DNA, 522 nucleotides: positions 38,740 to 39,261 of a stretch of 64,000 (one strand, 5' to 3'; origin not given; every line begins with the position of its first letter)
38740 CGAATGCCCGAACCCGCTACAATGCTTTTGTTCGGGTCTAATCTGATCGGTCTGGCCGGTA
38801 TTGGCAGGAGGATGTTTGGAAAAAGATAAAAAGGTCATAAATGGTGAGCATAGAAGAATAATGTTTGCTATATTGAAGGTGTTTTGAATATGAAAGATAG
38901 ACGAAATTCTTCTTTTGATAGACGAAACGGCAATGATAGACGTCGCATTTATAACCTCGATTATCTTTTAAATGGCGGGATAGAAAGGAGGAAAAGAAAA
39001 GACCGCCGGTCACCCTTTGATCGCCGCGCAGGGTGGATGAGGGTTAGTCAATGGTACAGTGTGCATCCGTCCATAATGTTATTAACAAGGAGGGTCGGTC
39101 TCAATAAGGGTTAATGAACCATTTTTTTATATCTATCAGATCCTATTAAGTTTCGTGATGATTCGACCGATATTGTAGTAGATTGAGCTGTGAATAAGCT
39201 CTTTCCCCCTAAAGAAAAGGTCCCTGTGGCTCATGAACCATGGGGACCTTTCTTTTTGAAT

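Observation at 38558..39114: Sigma-54 promoter driving a 50-aa 'tag-only' PEP-CTERM protein and an Arg-rich DRR-repeat protein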

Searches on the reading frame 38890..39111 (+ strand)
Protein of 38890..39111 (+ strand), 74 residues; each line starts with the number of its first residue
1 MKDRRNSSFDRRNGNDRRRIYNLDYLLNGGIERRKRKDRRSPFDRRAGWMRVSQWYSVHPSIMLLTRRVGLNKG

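Call 4: search_protein_families(library=ncbifam, proteins=[window:38890-39111:+], max_evalue=10)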
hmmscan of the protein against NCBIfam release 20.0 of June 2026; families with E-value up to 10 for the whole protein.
seq(74 aa): 0 families

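Call 5: search_protein_families(library=pfam, proteins=[window:38890-39111:+], max_evalue=10)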
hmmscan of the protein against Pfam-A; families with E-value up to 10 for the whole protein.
seq(74 aa): 0 families

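Call 7: find_encoding_contigs(protein=window:38890-39111:+, flank=10000)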
Protein seq(74 aa) (74 aa): no gene with exactly this product is on record in the collection.

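Call 10: find_homologous_proteins(query=window:38890-39111:+, max_evalue=0.01)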
Query seq(74 aa) (74 aa): 3 proteins with E <= 0.01 among 6 candidates.
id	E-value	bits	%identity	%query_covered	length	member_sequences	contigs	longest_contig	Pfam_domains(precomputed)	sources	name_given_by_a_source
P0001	9.9e-28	113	74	95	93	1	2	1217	-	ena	-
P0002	6.8e-11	60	60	76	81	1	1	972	-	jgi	-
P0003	3.9e-5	42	63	50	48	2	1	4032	-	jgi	jgi:hypothetical protein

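Call 18: find_encoding_contigs(protein=P0003, flank=10000)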
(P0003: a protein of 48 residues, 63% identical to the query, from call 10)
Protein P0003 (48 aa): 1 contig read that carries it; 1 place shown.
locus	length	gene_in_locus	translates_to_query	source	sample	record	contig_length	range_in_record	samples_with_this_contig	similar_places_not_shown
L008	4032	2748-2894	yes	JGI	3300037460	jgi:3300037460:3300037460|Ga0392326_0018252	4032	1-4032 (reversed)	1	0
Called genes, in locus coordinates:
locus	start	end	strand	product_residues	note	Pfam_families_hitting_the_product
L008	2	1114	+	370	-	?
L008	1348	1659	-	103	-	PF04945:YHS (weak)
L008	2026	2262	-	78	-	-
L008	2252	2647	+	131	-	PF04186:FxsA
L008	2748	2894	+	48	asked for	-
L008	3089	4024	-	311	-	PF00753:Lactamase_B, PF23023:Anti-Pycsar_Apyc1 (faint), PF12706:Lactamase_B_2 (faint)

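Call 19: find_encoding_contigs(protein=P0001, flank=10000)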
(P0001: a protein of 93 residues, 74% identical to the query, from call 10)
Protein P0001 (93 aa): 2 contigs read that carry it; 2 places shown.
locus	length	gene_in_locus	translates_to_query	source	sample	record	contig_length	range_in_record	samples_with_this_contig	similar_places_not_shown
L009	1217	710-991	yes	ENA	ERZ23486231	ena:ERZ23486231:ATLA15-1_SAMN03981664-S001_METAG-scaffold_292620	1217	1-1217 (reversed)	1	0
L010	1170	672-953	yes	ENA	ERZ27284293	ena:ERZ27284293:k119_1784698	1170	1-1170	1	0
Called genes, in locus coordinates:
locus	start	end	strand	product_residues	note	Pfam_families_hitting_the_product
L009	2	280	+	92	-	?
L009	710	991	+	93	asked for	-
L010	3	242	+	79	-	?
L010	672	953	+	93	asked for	-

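Call 20: find_encoding_contigs(protein=P0002, flank=10000)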
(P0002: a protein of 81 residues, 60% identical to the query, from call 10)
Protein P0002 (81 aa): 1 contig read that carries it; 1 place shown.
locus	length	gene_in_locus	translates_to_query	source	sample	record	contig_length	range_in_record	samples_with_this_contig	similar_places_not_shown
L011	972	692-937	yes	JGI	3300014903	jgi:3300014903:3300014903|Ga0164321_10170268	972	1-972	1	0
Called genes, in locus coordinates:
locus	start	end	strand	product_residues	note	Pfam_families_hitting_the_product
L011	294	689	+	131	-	PF04186:FxsA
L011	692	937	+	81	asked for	-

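Call 31: find_related_loci(query=A2, collection=genome_contigs, flank=10000)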
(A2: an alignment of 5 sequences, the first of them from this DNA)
Query A2 (74 aa) in genome_contigs; peptide patterns used: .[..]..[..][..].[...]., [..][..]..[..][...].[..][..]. (x = any residue, [..] = any of these).
63 stretches matched a pattern; 10 encode a relative of the query (tblastn E <= 1e-3); 10 distinct loci.
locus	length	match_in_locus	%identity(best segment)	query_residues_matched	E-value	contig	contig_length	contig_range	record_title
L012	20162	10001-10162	56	5-58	2e-17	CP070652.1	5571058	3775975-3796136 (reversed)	MAG: Deltaproteobacteria bacterium isolate bin85 chromosome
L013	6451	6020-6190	53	4-59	1e-13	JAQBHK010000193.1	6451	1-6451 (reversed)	MAG: Desulfobacterales bacterium isolate MAG_454_bin-01 454_bin-01_ctg-193, whole genome shotgun sequence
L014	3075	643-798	42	9-60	7e-13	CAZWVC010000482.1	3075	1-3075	MAG TPA_asm: uncultured Desulfocapsaceae bacterium isolate binchicken_co385_34 genome assembly, contig: NODE_29126_lengt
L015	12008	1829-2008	45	1-60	1e-11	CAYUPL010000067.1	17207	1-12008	MAG TPA_asm: uncultured Desulfopila sp. isolate SRP141376_co3_410 genome assembly, contig: NODE_9030_length_17207_cov_12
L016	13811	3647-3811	53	8-59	2e-10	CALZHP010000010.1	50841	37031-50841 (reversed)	MAG: uncultured Desulfobulbaceae bacterium isolate FO_M_Desulfobacterota_09 genome assembly, contig: NODE_113_length_508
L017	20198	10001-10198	44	1-66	3e-10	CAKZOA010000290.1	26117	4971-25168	MAG TPA_asm: uncultured Desulfobulbaceae bacterium isolate SRR4030105_bin.54_CONCOCT_v1.1_MAG genome assembly, contig: E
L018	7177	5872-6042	47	4-60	2e-8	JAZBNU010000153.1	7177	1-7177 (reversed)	MAG: Desulfopila sp. isolate bin.795 k117_2785378, whole genome shotgun sequence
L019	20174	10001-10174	41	4-58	5e-7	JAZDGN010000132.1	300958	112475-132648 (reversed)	MAG: Pseudomonadota bacterium isolate MEGAHIT-group-0.269 k141_10497471, whole genome shotgun sequence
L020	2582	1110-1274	47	4-58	5e-6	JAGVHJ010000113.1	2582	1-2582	MAG: Desulfobacterales bacterium isolate DeMMO2_31 c_000000083687, whole genome shotgun sequence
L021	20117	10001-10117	41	21-58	1e-5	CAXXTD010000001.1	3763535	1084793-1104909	MAG: uncultured Desulfobacterium sp. isolate 94094bfb-e053-4743-98a9-479741dc90cb genome assembly, contig: contig_1, who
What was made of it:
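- On PEP-CTERM sorting domain (TIGR02595 / PF07589): The MAG's other contigs could not be reached, and the genome_contigs scan did not return this genome (call 31).
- Tried and rejected: The genome_contigs scan with the DRR alignment returned only distant relatives (41-56% identity), not the window's own genome (call 31).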

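Call 35: search_protein_families(library=pfam, proteins=[L012:5556-9551:+, L012:10295-10639:+, L012:10996-11952:-, L015:2140-2595:+, L014:1131-1547:+, L016:3786-4160:+, L017:10762-11298:+, L019:10235-12229:+, L019:7784-9649:+, L021:9338-9718:+], max_evalue=0.001)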
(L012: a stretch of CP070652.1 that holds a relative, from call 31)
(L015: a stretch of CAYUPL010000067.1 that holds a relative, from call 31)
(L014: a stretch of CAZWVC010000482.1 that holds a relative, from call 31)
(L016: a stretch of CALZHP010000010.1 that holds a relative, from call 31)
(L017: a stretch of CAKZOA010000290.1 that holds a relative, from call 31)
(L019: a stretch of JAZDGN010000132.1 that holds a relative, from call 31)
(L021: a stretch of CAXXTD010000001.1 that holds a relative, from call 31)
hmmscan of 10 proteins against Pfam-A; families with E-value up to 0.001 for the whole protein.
L012:5556-9551:+ (1331 aa): 3 families
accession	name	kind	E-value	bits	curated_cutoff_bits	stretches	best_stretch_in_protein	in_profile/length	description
PF01380.27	SIS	-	3.7e-14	53.1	25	1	739-813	54-126/131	SIS domain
PF13522.11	GATase_6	-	0.00016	22.2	27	0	407-530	12-113/130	Glutamine amidotransferase domain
PF13537.11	GATase_7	-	0.00085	19.8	25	0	439-529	20-98/123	Glutamine amidotransferase domain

L012:10295-10639:+ (114 aa): 0 families

L012:10996-11952:- (318 aa): 3 families
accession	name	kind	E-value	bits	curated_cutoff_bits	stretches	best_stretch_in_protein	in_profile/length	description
PF09084.16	NMT1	-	1.9e-59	201.6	20.5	1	42-254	1-216/216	NMT1/THI5 like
PF13379.11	NMT1_2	-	1.2e-09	38.9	24.7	1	35-253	8-243/252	NMT1-like family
PF12974.12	Phosphonate-bd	-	0.00028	20.8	27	0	61-142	28-113/242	ABC transporter, phosphonate, periplasmic substrate-binding protein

L015:2140-2595:+ (151 aa): 1 family
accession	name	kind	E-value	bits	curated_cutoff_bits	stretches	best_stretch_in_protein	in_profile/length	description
PF01592.21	NifU_N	-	1.4e-14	54.8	22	1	40-133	30-125/127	NifU-like N terminal domain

L014:1131-1547:+ (138 aa): 1 family
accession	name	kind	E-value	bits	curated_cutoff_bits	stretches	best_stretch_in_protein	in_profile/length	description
PF08821.16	CGGC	-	3.5e-23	82.3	27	1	18-127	1-106/106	CGGC domain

L016:3786-4160:+ (124 aa): 0 families

L017:10762-11298:+ (178 aa): 1 family
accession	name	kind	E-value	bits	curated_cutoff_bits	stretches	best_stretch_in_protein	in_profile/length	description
PF06041.17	DUF924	-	1.1e-63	215.1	27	1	5-175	1-180/180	Bacterial protein of unknown function (DUF924)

L019:10235-12229:+ (664 aa): 1 family
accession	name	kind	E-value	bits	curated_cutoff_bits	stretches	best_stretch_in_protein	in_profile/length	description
PF01136.24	Peptidase_U32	-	7e-56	189.5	22.4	2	78-293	2-230/233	Peptidase family U32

L019:7784-9649:+ (621 aa): 6 families
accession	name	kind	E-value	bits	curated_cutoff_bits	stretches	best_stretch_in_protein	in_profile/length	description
PF00270.35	DEAD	-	4.4e-51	173.4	26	1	33-197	1-164/167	DEAD/DEAH box helicase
PF00271.37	Helicase_C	-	1.1e-33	116.2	23.5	1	235-343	2-110/110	Helicase conserved C-terminal domain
PF25399.1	DeaD_dimer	-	7e-23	80.9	23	1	377-441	1-65/67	RNA helicase DeaD dimerization domain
PF03880.21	DbpA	-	2.6e-22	79.1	25.6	1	549-619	1-71/72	DbpA RNA binding domain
PF04851.21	ResIII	-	6.9e-08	33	22.5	1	49-193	26-162/164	Type III restriction enzyme, res subunit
PF14617.12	CMS1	-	0.00055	19.8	35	0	77-160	124-207/250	U3-containing 90S pre-ribosomal complex subunit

L021:9338-9718:+ (126 aa): 0 families

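Call 45: search_protein_representatives(alignment_id=A3)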
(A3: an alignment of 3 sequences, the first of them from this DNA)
Query: 3 sequences, 85 profile positions. Proteins with E-value up to 0.001 (for the whole library): 532; up to 1e-10: 179; up to 1e-30: 1. The best 150 are listed.
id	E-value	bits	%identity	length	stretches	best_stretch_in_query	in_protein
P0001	2.3e-41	155.7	-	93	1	1-84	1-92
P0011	7.4e-28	112.4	-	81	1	1-71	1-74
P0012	2.9e-20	88.1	-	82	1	2-71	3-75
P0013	7.5e-20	86.7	-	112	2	16-71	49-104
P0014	1.7e-18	82.4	-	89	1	12-70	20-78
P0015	6.8e-18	80.5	-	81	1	17-70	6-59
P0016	6.8e-18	80.4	-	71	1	12-73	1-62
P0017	9.1e-18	80.0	-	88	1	12-71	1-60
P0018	1.6e-17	79.3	-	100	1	19-74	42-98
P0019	2.9e-17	78.4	-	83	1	12-72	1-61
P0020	2.9e-17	78.4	-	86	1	14-70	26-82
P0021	4.8e-17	77.7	-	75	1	12-74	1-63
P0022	5.1e-17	77.6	-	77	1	16-70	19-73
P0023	7.3e-17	77.1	-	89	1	14-70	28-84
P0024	7.8e-17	77.1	-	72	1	12-72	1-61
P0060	1.5e-14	69.8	-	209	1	13-71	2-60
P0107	3.7e-13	65.3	-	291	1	17-69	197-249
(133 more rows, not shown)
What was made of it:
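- On DRR-domain small-protein family (undescribed; defined here): The family has 532 clusters at 50% identity (call 45).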

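Call 49: search_protein_families(library=pfam, alignment_id=A5, max_evalue=0.01)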
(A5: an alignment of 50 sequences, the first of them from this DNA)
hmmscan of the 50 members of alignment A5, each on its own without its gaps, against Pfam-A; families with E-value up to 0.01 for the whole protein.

A. member 1, seq(74 aa): 0 families

B. families by the number of members that match (of 50 scanned): 6 families
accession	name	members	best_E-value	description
PF07238.19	PilZ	2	3.9e-06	PilZ domain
PF00990.26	GGDEF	1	2.9e-32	Diguanylate cyclase, GGDEF domain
PF13717.11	Zn_ribbon_4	1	1.4e-12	zinc-ribbon domain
PF13719.11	Zn_ribbon_5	1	7.7e-08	zinc-ribbon domain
PF24898.2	GGDEF_GdpP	1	5.8e-05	Cyclic-di-AMP phosphodiesterase GdpP-like, GGDEF domain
PF17853.6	GGDEF_2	1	0.0087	GGDEF-like domain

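Call 50: find_homologous_proteins(query=A5, max_evalue=0.001)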
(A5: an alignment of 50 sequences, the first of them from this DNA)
Query A5 (50 sequences) (74 aa, profile of the alignment): 770 proteins with E <= 0.001 among 8000 candidates; the best 120 are listed.
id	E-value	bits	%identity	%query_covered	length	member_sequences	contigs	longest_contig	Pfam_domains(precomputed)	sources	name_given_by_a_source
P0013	1.5e-29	120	48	76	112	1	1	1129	-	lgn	-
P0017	4.6e-26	109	57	78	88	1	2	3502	-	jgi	-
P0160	7.3e-26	108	52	78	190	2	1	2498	-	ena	-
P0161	7.5e-26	108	60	61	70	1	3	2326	-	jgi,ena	-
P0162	1.2e-25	108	61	80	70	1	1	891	-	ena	-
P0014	1.2e-25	108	59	80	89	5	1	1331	-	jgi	jgi:hypothetical protein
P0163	1.4e-25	107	55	91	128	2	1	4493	-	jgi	jgi:hypothetical protein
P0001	1.6e-25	107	74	95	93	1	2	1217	-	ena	-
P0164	2.6e-25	107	56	77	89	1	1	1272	-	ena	-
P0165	3.0e-25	106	57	81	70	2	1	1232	-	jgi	jgi:hypothetical protein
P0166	3.7e-25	106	48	78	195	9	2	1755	-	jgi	jgi:hypothetical protein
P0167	6.2e-25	105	52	78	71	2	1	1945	-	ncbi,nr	ncbi:MAG: hypothetical protein GWN86_20275 [Desulfobacterales bacterium]|nr:hypothetical protein [De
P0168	7.4e-25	105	40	91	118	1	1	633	-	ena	-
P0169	9.3e-25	105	52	78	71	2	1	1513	-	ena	-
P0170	1.0e-24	105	54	77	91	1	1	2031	-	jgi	jgi:hypothetical protein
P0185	3.5e-24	103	54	77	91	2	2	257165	-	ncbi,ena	-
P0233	8.8e-23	98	47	74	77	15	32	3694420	-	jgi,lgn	jgi:hypothetical protein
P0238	1.1e-22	98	53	78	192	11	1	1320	PF07238.20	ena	-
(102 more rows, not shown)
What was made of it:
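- Large family (calls 45, 50).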

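Call 56: search_protein_families(library=ncbifam, proteins=[P0014, P0060, P0021, P0013], max_evalue=1)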
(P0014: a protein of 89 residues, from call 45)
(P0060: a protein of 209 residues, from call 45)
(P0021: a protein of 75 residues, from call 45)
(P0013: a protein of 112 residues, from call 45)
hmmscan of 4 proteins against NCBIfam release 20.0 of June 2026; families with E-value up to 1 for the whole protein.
P0014 (89 aa): 0 families

P0060 (209 aa): 0 families

P0021 (75 aa): 1 family
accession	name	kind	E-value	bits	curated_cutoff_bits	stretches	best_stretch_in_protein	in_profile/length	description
NF001031.0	PRK00111.1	equivalog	0.12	12.5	293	1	2-43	48-89/180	hypothetical protein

P0013 (112 aa): 0 families

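Call 57: find_encoding_contigs(protein=P0233, flank=6000, max_places=4)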
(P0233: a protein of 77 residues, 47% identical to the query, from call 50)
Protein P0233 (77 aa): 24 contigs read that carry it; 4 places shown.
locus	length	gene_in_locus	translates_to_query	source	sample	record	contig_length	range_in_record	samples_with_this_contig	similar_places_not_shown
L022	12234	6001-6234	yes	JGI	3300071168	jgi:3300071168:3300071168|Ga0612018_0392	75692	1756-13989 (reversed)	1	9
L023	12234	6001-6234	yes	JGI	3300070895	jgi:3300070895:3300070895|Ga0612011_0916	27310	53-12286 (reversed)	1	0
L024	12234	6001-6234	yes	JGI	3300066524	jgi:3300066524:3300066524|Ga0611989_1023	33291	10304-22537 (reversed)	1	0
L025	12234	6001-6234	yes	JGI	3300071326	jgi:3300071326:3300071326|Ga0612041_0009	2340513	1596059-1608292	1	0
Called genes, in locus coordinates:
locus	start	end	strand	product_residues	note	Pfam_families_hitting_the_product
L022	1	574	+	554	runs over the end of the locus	PF01609:DDE_Tnp_1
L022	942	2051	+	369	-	PF13808:DDE_Tnp_1_assoc, PF01609:DDE_Tnp_1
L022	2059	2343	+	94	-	PF13091:PLDc_2, PF00614:PLDc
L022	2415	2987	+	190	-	PF05359:DUF748, PF05170:AsmA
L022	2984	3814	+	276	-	-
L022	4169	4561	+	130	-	-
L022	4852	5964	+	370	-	-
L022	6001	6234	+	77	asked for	-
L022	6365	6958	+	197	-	-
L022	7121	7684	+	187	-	PF08212:Lipocalin_2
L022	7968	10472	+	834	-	PF02743:dCache_1, PF13487:HD_5, PF01966:HD (weak)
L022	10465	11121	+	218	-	PF13441:Gly-zipper_YMGG (weak)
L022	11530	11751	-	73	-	-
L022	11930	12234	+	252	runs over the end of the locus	-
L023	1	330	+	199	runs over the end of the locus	-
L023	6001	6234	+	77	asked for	-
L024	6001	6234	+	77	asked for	-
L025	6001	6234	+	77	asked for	-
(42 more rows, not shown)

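Call 58: find_encoding_contigs(protein=P0185, flank=6000, max_places=2)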
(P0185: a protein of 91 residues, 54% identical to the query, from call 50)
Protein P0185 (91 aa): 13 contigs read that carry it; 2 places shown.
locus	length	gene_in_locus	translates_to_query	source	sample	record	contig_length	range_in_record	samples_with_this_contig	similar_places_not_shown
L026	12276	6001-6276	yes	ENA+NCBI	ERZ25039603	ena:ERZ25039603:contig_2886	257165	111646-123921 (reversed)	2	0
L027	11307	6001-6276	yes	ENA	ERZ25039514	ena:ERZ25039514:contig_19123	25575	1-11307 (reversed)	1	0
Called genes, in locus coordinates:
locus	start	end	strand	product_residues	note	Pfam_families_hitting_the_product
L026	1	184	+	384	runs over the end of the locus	PF25917:BSH_RND, PF25973:BSH_CzcB (weak), PF25885:HH_EMRA, PF25876:HH_MFP_RND, PF25944:Beta-barrel_RND, PF25967:RND-MFP_C, PF25989:YknX_C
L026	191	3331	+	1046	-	PF00873:ACR_tran, PF03176:MMPL (weak)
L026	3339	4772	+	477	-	PF02321:OEP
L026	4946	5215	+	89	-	-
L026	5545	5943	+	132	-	-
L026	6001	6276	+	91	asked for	-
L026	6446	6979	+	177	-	PF13441:Gly-zipper_YMGG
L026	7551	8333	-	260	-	PF13187:Fer4_9 (faint), PF00037:Fer4 (faint), PF12837:Fer4_6, PF13237:Fer4_10, PF14697:Fer4_21 (weak), PF12838:Fer4_7 (weak), PF27217:AF_0155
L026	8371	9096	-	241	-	PF01966:HD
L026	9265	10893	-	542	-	PF03063:Prismane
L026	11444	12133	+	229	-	PF00027:cNMP_binding, PF13545:HTH_Crp_2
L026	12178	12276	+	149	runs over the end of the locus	-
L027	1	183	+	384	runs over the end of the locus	PF25917:BSH_RND, PF25973:BSH_CzcB (weak), PF25885:HH_EMRA, PF25876:HH_MFP_RND, PF25944:Beta-barrel_RND, PF25967:RND-MFP_C, PF25989:YknX_C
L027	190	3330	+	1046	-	PF00873:ACR_tran, PF03176:MMPL (weak)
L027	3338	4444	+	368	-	PF02321:OEP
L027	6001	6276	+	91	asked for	-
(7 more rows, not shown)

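Call 59: predict_structure(alignment_id=A6)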
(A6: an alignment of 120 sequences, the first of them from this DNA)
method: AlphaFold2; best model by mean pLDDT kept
length: 74 residues; sequences in the alignment: 120
mean_pLDDT: 59.5   pTM: 0.33
mean pLDDT of the five models: 59.5, 59.5, 57.6, 57.6, 56.7
residues with pLDDT >= 90: 0; 70-90: 10; 50-70: 56; < 50: 8
segments of 3 or more residues with pLDDT < 50: 1-5, 72-74
pLDDT, mean of each block of 10 residues (from residue 1): 51 56 63 57 67 71 57 46
secondary structure, 60 per line:
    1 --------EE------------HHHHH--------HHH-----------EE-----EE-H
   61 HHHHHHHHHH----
elements in order: H23-27 H60-70
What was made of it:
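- Tried and rejected: AlphaFold on the DRR protein with 120 homologues gave pLDDT 59.5, so I ran no fold search because matches would be meaningless (call 59).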

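Call 72: search_solved_structures(query=A3, max_evalue=1)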
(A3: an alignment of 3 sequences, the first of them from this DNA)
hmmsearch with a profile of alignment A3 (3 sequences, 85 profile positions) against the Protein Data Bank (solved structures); distinct sequences matched with E-value up to 1: 1.
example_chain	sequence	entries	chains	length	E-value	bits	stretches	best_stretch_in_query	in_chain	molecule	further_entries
5cqq_A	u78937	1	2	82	0.18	15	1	24-80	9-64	Regulatory protein zeste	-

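Call 73: search_protein_families(library=padloc, proteins=[window:38890-39111:+], max_evalue=1)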
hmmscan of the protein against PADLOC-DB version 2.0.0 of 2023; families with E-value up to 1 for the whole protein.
seq(74 aa): 0 families
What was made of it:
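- Tried and rejected: PDB sequence search, PADLOC and NCBIfam gave nothing for the DRR protein (calls 4, 56, 72, 73).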
